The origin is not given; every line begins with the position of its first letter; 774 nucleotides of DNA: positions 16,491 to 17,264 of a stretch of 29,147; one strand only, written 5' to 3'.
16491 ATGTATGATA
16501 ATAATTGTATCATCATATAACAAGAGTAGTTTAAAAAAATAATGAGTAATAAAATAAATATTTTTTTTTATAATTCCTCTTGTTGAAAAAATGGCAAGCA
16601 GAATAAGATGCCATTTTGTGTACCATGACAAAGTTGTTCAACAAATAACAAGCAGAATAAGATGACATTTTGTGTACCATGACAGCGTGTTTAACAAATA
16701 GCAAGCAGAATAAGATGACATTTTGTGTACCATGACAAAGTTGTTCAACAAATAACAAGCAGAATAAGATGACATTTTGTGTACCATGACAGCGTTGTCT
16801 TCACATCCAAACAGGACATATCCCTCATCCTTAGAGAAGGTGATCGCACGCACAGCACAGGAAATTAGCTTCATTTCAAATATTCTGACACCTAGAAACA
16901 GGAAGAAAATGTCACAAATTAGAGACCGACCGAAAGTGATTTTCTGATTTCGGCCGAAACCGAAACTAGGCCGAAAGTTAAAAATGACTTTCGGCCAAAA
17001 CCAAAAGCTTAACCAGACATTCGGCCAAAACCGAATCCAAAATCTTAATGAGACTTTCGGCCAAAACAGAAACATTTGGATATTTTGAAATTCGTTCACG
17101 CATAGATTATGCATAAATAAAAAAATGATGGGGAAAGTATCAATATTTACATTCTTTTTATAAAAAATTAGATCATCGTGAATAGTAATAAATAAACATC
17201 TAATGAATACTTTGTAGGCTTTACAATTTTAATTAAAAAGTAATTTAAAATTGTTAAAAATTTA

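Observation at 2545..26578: Recurrent pattern: intronic minisatellites nucleated at 5' splice sites and carrying the exonic tail plus GT donor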

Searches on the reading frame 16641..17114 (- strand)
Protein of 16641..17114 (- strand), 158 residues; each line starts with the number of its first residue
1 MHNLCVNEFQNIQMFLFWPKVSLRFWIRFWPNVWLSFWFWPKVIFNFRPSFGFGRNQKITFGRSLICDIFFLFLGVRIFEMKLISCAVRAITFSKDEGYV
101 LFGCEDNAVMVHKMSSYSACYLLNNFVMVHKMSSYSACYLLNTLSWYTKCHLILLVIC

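Call 42: list_cluster_members(proteins=[window:16641-17114:-, window:10522-10872:-, window:5499-5789:-, window:7277-7486:-, window:13612-13851:+, window:25087-25371:+, window:8723-8947:+, window:18333-18551:-, window:18713-19141:-, window:4005-4718:+])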
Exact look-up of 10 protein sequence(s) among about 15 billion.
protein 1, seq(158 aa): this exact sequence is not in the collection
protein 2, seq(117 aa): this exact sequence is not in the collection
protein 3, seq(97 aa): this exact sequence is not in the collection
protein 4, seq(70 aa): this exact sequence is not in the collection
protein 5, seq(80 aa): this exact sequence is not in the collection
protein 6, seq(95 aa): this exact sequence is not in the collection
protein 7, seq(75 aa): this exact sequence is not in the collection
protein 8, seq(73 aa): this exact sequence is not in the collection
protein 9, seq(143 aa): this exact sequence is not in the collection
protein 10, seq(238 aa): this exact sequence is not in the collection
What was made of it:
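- Tried and rejected: Ten exact ORF look-ups were negative (call 42).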
